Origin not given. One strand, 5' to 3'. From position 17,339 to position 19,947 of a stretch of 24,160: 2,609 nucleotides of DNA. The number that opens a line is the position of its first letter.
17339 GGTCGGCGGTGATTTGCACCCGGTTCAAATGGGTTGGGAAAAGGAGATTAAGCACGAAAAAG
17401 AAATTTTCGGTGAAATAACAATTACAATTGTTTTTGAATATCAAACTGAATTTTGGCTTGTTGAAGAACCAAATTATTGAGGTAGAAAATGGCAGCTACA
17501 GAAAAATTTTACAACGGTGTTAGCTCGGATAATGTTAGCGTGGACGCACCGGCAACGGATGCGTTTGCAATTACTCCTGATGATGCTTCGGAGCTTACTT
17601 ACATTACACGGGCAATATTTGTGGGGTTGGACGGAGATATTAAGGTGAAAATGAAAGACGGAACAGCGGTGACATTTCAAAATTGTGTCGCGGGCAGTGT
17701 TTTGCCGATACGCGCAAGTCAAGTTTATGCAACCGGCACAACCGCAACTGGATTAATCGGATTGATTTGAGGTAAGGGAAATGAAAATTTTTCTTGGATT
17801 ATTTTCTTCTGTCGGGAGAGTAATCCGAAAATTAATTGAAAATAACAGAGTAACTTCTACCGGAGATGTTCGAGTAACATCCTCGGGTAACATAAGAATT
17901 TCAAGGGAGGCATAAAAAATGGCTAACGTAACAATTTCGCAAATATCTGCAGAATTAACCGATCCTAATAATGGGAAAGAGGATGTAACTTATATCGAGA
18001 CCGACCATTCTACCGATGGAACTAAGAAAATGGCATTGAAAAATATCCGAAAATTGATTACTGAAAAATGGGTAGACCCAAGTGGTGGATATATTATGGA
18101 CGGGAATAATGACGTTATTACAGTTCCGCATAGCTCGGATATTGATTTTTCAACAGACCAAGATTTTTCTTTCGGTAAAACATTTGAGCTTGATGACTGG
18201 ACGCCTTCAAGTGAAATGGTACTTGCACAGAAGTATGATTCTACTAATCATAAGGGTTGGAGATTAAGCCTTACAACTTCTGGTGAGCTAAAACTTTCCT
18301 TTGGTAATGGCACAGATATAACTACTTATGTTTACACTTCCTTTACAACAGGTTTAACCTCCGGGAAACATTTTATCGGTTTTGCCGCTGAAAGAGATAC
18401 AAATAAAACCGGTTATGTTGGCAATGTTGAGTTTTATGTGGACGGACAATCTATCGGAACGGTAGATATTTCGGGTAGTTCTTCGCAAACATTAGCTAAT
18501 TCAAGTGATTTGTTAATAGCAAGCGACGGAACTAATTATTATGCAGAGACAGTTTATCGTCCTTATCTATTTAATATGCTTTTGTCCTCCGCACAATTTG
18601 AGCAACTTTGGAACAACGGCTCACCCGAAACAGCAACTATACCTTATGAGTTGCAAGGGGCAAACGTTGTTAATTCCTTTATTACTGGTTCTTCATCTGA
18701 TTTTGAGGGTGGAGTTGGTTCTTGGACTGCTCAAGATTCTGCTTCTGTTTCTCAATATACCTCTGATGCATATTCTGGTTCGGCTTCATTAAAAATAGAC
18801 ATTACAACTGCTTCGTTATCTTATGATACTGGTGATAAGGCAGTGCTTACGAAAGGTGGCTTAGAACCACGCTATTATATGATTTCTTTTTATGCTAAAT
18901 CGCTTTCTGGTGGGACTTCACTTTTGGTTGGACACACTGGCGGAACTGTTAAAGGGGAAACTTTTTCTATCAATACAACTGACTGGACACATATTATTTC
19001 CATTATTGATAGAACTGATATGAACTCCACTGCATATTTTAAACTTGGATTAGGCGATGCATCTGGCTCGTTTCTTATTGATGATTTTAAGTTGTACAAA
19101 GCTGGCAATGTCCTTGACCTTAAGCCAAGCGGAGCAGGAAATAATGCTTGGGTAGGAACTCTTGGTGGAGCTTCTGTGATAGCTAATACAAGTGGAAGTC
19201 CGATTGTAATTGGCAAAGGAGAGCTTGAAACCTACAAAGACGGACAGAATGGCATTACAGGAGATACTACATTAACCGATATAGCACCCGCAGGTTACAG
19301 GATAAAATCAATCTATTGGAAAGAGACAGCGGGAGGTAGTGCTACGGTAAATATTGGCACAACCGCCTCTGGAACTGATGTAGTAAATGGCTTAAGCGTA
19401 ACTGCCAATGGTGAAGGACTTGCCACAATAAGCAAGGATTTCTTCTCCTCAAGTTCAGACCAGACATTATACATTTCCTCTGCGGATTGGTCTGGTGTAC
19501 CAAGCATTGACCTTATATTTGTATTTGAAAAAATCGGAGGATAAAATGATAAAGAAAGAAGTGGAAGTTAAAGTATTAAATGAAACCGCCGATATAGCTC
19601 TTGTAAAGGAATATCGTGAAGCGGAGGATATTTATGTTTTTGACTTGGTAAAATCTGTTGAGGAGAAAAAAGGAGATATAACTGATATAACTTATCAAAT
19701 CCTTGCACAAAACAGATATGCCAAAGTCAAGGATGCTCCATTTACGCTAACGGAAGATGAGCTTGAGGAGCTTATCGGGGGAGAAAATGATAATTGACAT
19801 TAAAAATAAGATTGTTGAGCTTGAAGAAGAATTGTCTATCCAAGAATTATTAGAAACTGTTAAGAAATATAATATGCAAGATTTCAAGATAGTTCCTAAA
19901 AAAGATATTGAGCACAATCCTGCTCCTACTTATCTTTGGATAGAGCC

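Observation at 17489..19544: Three-part head-spike module: spike base, 44-aa adaptor peptide, glycan-binding fibre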

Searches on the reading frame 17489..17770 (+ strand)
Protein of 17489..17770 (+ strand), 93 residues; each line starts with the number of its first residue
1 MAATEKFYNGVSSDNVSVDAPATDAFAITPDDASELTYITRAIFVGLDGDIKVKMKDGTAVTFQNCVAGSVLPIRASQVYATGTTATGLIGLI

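Call 6: search_protein_families(library=pfam, proteins=[window:17489-17770:+], max_evalue=0.1)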
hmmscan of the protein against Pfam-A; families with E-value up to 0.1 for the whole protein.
window:17489-17770:+ (93 aa): 0 families

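Call 7: search_protein_families(library=phrogs, proteins=[window:17489-17770:+], max_evalue=0.1)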
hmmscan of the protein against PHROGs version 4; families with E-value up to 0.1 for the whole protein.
window:17489-17770:+ (93 aa): 2 families
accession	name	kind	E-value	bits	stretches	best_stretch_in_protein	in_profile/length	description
phrog_12296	-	tail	1.9e-24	86.3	1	14-92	8-85/86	tail fiber protein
phrog_18416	-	unknown function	0.035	14.8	1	3-59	25-79/147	-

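Call 8: search_solved_structures(query=window:17489-17770:+, max_evalue=10, show_alignments=3)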
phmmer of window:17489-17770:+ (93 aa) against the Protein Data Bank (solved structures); distinct sequences matched with E-value up to 10: 4.
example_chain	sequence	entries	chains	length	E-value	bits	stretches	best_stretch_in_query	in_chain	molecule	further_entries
6tb9_E3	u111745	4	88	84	1.1e-10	44.6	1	15-88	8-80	Head spike base Rcc01079 | Uncharacterized protein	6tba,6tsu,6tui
8cjz_h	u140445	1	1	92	0.0012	22.2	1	25-91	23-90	Spike Base Protein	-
3tkt_A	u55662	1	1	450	0.45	14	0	26-73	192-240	Cytochrome P450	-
5dhe_A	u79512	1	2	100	1.1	12.7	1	22-62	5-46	Chitinase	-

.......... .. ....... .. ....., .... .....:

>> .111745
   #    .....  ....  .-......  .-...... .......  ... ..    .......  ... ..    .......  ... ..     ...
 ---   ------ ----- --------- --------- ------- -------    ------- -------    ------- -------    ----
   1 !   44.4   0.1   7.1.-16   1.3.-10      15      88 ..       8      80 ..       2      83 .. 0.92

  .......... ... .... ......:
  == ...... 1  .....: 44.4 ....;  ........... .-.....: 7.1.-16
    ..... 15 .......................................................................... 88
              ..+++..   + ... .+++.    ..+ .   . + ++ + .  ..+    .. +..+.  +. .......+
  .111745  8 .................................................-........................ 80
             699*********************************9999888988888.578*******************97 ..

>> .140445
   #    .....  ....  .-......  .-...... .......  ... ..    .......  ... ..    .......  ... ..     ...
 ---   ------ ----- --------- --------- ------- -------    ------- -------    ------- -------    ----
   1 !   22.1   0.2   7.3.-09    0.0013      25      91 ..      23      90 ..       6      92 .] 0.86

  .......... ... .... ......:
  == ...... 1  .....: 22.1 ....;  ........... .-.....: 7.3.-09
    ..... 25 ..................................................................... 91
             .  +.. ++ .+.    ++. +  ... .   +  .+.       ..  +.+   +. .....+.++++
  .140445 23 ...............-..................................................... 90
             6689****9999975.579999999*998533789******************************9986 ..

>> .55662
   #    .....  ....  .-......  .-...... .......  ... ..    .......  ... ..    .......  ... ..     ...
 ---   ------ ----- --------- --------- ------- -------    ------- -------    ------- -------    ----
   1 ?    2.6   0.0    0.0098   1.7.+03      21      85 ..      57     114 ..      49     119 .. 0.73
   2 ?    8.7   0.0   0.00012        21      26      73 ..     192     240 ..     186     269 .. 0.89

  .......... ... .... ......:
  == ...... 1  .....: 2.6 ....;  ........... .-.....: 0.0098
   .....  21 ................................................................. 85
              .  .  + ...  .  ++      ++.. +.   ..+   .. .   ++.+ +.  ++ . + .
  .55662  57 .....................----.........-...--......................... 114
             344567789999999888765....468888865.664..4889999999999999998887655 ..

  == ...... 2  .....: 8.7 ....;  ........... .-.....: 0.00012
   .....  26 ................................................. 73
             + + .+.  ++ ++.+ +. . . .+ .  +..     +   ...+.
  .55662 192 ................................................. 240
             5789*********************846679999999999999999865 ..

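Call 10: search_protein_families(library=ncbifam, proteins=[window:17489-17770:+], max_evalue=0.1)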
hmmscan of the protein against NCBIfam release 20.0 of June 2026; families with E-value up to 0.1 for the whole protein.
window:17489-17770:+ (93 aa): 2 families
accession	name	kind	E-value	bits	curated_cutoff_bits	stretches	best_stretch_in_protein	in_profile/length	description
NF048002.1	spike_base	equivalog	1.4e-30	105.4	28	1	13-93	5-85/85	spike base protein, RCAP_Rcc01079 family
NF043034.1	OxoTetrPhDc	equivalog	0.036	13.9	250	1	40-88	18-67/205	3-oxo-tetronate 4-phosphate decarboxylase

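Call 11: search_dna_similar(query=window:17489-17770:+, collection=phages, mode=protein, max_rows=40, max_evalue=0.001)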
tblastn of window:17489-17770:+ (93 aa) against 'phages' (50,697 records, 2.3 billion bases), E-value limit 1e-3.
Records with a match: 10; places in all: 10; records where one place covers at least 80% of the query: 0.
Best place of each record, by identity: <60% 10.
By first word of the organism name: Flavobacterium 4; Verrucomicrobia 2; Rhodobacter 2; Rhizobium 1; Edwardsiella 1.
By host as written in the record: Flavobacterium sp. LMO8 4; Puniceicoccales sp. IMCC8625 2; Rhodobacter capsulatus SB1003 2; Rhizobium etli N6212 1; Edwardsiella piscicida EIB202 1.
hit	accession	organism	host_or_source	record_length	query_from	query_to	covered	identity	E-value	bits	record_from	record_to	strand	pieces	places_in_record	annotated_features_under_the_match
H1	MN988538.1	Rhizobium phage RHph_Y25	Rhizobium etli N6212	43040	13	79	72%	46.3%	8e-9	56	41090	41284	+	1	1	hypothetical protein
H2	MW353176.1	Flavobacterium phage vB_FspM_immuto_3-5A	Flavobacterium sp. LMO8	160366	18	80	68%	42.2%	9e-9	56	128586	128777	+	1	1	tail fiber protein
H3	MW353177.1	Flavobacterium phage vB_FspM_immuto_13-6C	Flavobacterium sp. LMO8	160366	18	80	68%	42.2%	9e-9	56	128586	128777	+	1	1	tail fiber protein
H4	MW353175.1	Flavobacterium phage vB_FspM_immuto_2-6A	Flavobacterium sp. LMO8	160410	18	80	68%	42.2%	9e-9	56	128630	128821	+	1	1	tail fiber protein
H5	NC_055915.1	Flavobacterium phage vB_FspM_immuto_2-6A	Flavobacterium sp. LMO8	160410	18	80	68%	42.2%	9e-9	56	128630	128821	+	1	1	tail fiber protein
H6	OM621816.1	Edwardsiella phage vB_EpM_ZHS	Edwardsiella piscicida EIB202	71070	19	79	66%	41.0%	8e-6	47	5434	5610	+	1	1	hypothetical protein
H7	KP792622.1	Verrucomicrobia phage P8625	Puniceicoccales sp. IMCC8625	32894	22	79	62%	42.4%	5e-7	51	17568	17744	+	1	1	hypothetical protein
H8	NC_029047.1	Verrucomicrobia phage P8625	Puniceicoccales sp. IMCC8625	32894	22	79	62%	42.4%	5e-7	51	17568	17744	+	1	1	tail fiber protein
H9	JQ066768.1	Rhodobacter phage RcapNL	Rhodobacter capsulatus SB1003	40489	18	79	67%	37.1%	2e-4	44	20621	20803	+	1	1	tail fiber protein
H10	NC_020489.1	Rhodobacter phage RcapNL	Rhodobacter capsulatus SB1003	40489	18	79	67%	37.1%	2e-4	44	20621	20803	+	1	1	tail fiber protein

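Call 12: find_related_loci(query=window:17489-17770:+, collection=viral_contigs, flank=5000)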
Query window:17489-17770:+ (93 aa) in viral_contigs; peptide patterns used: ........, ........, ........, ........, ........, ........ (x = any residue, [..] = any of these).
26 stretches matched a pattern; 8 encode a relative of the query (tblastn E <= 1e-3); 8 distinct loci.
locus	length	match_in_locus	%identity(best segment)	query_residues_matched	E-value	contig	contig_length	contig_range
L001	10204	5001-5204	46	24-92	6e-12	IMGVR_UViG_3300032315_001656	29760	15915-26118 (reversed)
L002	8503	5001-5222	38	28-92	4e-11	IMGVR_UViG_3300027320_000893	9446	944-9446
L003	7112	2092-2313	38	28-92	4e-11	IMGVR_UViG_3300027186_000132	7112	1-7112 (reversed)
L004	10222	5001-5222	38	28-92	4e-11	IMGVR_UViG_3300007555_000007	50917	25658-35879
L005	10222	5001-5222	38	28-92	4e-11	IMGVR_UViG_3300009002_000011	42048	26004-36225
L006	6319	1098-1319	38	28-92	4e-11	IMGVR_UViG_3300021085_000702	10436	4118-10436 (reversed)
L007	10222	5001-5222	38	28-92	8e-11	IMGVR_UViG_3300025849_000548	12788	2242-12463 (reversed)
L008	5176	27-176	46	43-92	6e-10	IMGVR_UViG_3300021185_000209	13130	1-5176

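Call 31: find_homologous_proteins(query=window:17489-17770:+, max_evalue=0.00001)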
Query window:17489-17770:+ (93 aa): 77 proteins with E <= 0.00001 among 84 candidates.
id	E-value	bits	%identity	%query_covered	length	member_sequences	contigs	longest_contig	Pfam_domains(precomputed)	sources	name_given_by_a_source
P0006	3.2e-52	191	100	100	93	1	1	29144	-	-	-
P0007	9.2e-42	158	83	100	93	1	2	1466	-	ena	-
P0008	1.0e-38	148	76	100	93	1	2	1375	-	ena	-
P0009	1.4e-26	110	58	98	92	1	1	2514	-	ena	-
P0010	4.9e-21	92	53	97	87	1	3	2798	-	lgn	-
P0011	2.5e-19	87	51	97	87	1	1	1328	-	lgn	-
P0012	3.6e-19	86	58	82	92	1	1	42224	-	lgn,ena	-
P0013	5.1e-19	86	63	78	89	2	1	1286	-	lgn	-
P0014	3.8e-18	83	52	99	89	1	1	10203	-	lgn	-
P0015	4.0e-18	83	54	87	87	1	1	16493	-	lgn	-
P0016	5.0e-18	82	56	86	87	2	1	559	-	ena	-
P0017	1.5e-17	81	63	81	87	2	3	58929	-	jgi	jgi:hypothetical protein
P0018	2.8e-17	80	53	87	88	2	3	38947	-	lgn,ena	-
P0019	3.5e-17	80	50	99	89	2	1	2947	-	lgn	-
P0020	5.0e-17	79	57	76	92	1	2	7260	-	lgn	-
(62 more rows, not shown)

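Call 32: find_encoding_contigs(protein=P0007, flank=3000, max_places=3)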
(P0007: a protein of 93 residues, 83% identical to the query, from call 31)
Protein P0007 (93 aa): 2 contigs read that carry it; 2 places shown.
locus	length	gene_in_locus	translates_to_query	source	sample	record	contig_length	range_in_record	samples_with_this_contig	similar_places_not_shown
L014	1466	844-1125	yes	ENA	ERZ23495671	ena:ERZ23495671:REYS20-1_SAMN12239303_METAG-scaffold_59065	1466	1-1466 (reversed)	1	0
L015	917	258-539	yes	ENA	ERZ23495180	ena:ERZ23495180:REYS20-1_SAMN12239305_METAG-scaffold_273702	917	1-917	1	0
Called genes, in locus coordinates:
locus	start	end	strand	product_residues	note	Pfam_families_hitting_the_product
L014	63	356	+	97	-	PF05354:Phage_attach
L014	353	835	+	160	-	-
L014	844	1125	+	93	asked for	-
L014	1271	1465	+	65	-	?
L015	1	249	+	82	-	?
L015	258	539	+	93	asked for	-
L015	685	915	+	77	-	?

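Call 33: find_encoding_contigs(protein=P0008, flank=3000, max_places=3)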
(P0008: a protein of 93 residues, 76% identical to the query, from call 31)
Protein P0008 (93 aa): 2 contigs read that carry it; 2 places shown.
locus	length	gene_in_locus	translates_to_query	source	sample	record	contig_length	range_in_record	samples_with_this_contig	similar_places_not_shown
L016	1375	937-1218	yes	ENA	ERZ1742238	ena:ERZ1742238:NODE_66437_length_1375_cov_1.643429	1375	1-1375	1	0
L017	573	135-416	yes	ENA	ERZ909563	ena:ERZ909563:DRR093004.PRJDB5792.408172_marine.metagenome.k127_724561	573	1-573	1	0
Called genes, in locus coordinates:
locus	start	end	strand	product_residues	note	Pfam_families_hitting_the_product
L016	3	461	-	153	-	?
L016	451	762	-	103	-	-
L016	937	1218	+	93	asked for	-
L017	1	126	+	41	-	?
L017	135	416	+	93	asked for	-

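Call 34: find_encoding_contigs(protein=P0009, flank=3000, max_places=3)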
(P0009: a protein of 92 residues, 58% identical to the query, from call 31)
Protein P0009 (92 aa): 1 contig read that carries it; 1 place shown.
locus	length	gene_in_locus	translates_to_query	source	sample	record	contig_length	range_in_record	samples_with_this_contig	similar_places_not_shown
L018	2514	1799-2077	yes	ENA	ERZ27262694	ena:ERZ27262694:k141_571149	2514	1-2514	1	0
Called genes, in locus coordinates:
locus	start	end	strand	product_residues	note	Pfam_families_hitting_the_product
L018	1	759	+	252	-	?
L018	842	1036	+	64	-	-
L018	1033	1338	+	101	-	PF05354:Phage_attach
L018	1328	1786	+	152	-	-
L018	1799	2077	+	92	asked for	-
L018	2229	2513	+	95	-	?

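Call 35: find_encoding_contigs(protein=P0012, flank=6000, max_places=3)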
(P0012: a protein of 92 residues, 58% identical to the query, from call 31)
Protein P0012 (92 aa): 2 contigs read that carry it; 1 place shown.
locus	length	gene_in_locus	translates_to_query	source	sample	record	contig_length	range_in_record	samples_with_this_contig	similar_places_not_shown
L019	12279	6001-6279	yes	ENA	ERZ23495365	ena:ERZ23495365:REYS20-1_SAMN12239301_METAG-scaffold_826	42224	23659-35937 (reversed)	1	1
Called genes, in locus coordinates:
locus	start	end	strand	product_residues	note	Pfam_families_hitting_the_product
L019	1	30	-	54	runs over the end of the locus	-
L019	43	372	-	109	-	-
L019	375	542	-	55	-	-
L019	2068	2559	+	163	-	-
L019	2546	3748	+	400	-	PF02839:CBM_5_12 (weak)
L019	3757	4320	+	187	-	-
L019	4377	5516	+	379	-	-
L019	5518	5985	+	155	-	-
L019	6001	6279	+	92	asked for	-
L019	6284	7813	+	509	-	PF17289:Terminase_6C (weak)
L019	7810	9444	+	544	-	PF12236:Head-tail_con (faint)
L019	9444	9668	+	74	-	-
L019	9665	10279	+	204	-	-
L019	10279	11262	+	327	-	-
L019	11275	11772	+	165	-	-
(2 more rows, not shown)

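Call 48: get_annotated_region(hit=H9, flank=3000)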
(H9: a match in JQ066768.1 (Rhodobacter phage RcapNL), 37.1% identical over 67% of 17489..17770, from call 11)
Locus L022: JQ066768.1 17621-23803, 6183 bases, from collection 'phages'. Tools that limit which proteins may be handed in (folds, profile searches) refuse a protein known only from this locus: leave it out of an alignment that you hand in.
description: Rhodobacter phage RcapNL, complete genome.
organism: Rhodobacter phage RcapNL (NCBI taxid 1131316)
taxonomy: Viruses; Duplodnaviria; Heunggongvirae; Uroviricota; Caudoviricetes; Capnelvirus; Capnelvirus RcapNL
host: Rhodobacter capsulatus SB1003; source: Rhodobacter capsulatus SB1003 supernatants; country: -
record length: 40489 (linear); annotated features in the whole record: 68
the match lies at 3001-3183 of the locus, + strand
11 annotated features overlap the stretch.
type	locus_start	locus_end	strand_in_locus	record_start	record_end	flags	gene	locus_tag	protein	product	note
CDS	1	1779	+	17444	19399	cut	-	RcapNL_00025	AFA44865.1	hypothetical protein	-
CDS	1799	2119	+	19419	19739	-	-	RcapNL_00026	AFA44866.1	hypothetical protein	-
CDS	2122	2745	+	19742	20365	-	-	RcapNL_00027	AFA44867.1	peptidoglycan-binding protein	-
CDS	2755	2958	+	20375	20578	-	-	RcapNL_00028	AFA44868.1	hypothetical protein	-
CDS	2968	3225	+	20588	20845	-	-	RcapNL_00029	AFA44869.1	tail fiber protein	-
CDS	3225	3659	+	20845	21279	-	-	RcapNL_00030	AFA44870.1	hypothetical protein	-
CDS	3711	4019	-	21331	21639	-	-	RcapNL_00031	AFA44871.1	hypothetical protein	-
CDS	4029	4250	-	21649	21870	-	-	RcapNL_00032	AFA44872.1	XRE family transcriptional regulator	-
CDS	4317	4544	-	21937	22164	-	-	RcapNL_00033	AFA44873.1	hypothetical protein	-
CDS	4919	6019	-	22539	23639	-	-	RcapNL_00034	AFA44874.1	phage integrase/recombinase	-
CDS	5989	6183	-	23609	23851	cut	-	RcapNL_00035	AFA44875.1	hypothetical protein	-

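Call 49: get_annotated_region(hit=H8, flank=3000)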
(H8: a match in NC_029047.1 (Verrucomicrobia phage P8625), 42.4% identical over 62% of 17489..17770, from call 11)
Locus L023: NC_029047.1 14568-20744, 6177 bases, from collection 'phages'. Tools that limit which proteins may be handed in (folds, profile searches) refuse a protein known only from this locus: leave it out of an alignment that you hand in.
description: Verrucomicrobia phage P8625, complete genome.
organism: Verrucomicrobia phage P8625 (NCBI taxid 1636271)
taxonomy: Viruses; Duplodnaviria; Heunggongvirae; Uroviricota; Caudoviricetes
host: Puniceicoccales sp. IMCC8625; source: -; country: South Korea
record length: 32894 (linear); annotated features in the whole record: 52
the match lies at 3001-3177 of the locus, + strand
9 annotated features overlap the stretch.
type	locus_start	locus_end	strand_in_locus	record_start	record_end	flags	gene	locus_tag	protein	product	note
CDS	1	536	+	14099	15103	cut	-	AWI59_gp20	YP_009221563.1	hypothetical protein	-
CDS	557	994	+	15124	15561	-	-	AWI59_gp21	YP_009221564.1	hypothetical protein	-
CDS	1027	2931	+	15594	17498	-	-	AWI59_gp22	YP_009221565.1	tail fiber protein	-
CDS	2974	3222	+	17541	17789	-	-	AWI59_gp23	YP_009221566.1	tail fiber protein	-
CDS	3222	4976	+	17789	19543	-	-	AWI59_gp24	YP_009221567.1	hypothetical protein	containing voncanavalin A-like lectin/glucanases superfamily; cl0010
CDS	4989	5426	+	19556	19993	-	-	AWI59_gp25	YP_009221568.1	hypothetical protein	-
CDS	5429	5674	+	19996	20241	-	-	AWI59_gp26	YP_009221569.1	hypothetical protein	-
CDS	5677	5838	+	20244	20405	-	-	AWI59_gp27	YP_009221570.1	hypothetical protein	-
CDS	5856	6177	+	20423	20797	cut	-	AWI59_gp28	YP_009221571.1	hypothetical protein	-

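Call 50: get_annotated_region(hit=H1, flank=3000)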
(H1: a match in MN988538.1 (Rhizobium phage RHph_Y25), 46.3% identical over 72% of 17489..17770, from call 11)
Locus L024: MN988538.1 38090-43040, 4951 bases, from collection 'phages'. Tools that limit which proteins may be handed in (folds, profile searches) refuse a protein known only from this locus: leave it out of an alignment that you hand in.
description: Rhizobium phage RHph_Y25, complete genome.
organism: Rhizobium phage RHph_Y25 (NCBI taxid 2509588)
taxonomy: Viruses; Duplodnaviria; Heunggongvirae; Uroviricota; Caudoviricetes
host: Rhizobium etli N6212; source: agricultural lands; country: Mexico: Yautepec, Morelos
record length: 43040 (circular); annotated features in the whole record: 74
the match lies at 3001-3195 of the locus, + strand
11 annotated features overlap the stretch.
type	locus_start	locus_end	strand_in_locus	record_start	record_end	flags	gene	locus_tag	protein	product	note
CDS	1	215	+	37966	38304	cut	-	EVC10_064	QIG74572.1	hypothetical protein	-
CDS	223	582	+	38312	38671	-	-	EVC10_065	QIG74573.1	hypothetical protein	-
CDS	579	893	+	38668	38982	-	-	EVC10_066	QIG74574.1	hypothetical protein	-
CDS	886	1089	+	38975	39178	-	-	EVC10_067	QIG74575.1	LuxR family transcriptional regulator protein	GO_component: GO:0005622 - intracellular; GO_function: GO:0000156 - two-component response regulator activity; ...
CDS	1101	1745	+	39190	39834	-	-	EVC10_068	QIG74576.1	hypothetical protein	-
CDS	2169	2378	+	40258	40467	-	-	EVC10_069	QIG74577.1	hypothetical protein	-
CDS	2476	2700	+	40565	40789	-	-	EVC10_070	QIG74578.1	hypothetical protein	-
CDS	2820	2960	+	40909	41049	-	-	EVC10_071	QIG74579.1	DUF3309 domain-containing protein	-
CDS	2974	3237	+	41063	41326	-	-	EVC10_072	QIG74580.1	hypothetical protein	-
CDS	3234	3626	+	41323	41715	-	-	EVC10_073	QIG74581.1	hypothetical protein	-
CDS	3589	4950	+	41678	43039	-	-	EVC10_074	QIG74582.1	terminase large subunit protein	-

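Call 51: get_annotated_region(hit=H4, flank=3000)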
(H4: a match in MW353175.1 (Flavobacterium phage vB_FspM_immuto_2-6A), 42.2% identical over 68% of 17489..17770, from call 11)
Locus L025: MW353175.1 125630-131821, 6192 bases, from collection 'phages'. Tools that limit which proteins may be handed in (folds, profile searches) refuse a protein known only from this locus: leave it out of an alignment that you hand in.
description: Flavobacterium phage vB_FspM_immuto_2-6A, complete genome.
organism: Flavobacterium phage vB_FspM_immuto_2-6A (NCBI taxid 2801477)
taxonomy: Viruses; Duplodnaviria; Heunggongvirae; Uroviricota; Caudoviricetes; Immutovirus; Immutovirus immuto
host: Flavobacterium sp. LMO8; source: Baltic Sea mesocosm; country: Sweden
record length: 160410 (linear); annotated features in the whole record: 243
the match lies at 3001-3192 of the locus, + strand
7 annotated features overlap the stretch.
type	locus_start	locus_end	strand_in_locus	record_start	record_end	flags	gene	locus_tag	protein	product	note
CDS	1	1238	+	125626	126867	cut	-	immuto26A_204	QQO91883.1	DNA polymerase phi-like protein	-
CDS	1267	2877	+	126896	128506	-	-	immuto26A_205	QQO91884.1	major capsid protein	Major capsid protein Gp23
CDS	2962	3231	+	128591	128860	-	-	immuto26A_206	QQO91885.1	tail fiber protein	-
CDS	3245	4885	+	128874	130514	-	-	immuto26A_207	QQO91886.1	hypothetical protein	-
CDS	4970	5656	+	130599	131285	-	-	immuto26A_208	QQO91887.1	phosphate starvation-inducible protein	Phosphate starvation-inducible protein, PhoH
CDS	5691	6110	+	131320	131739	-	-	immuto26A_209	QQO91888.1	hypothetical protein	-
CDS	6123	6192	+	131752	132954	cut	-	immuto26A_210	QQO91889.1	putative head completion protein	-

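Call 52: get_annotated_region(hit=H6, flank=3000)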
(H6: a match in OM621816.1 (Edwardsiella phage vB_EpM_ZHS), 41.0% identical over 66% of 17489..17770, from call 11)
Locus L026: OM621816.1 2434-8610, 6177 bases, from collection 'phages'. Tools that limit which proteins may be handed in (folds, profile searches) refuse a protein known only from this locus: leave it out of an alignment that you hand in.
description: Edwardsiella phage vB_EpM_ZHS, complete genome.
organism: Edwardsiella phage vB_EpM_ZHS (NCBI taxid 2923251)
taxonomy: Viruses; Duplodnaviria; Heunggongvirae; Uroviricota; Caudoviricetes
host: Edwardsiella piscicida EIB202; source: river; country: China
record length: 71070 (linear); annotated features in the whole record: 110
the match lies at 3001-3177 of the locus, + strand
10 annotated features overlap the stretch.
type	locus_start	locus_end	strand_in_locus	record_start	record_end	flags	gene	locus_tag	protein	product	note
CDS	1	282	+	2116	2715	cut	-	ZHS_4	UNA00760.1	prohead protease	-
CDS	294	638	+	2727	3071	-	-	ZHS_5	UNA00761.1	putative portal protein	-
CDS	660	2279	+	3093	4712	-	-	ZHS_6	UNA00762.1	putative portal protein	-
CDS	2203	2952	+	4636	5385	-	-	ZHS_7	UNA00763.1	minor capsid component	-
CDS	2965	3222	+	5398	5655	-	-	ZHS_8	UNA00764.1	hypothetical protein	-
CDS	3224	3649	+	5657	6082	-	-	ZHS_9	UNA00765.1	hypothetical protein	-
CDS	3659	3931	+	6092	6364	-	-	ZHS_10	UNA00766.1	putative head fiber protein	-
CDS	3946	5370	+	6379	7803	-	-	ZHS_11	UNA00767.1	DUF2213 domain-containing protein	-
CDS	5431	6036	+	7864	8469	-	-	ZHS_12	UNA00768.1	hypothetical protein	-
CDS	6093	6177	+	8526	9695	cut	-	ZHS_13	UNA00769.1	major capsid protein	-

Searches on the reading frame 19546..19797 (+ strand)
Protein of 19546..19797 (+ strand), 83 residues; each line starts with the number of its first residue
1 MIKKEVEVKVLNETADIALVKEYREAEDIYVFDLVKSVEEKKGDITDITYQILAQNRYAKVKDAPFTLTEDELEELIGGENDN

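Call 6: search_protein_families(library=pfam, proteins=[window:19546-19797:+], max_evalue=0.1)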
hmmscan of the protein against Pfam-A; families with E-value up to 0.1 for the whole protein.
window:19546-19797:+ (83 aa): 1 family
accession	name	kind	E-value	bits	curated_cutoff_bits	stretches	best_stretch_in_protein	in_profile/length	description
PF01023.25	S_100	-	0.058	13.4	22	1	56-80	13-37/45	S-100/ICaBP type calcium binding domain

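Call 7: search_protein_families(library=phrogs, proteins=[window:19546-19797:+], max_evalue=0.1)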
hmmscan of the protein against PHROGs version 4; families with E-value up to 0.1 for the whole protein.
window:19546-19797:+ (83 aa): 1 family
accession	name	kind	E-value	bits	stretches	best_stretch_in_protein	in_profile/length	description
phrog_32812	-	unknown function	0.012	16.8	1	19-64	34-81/93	-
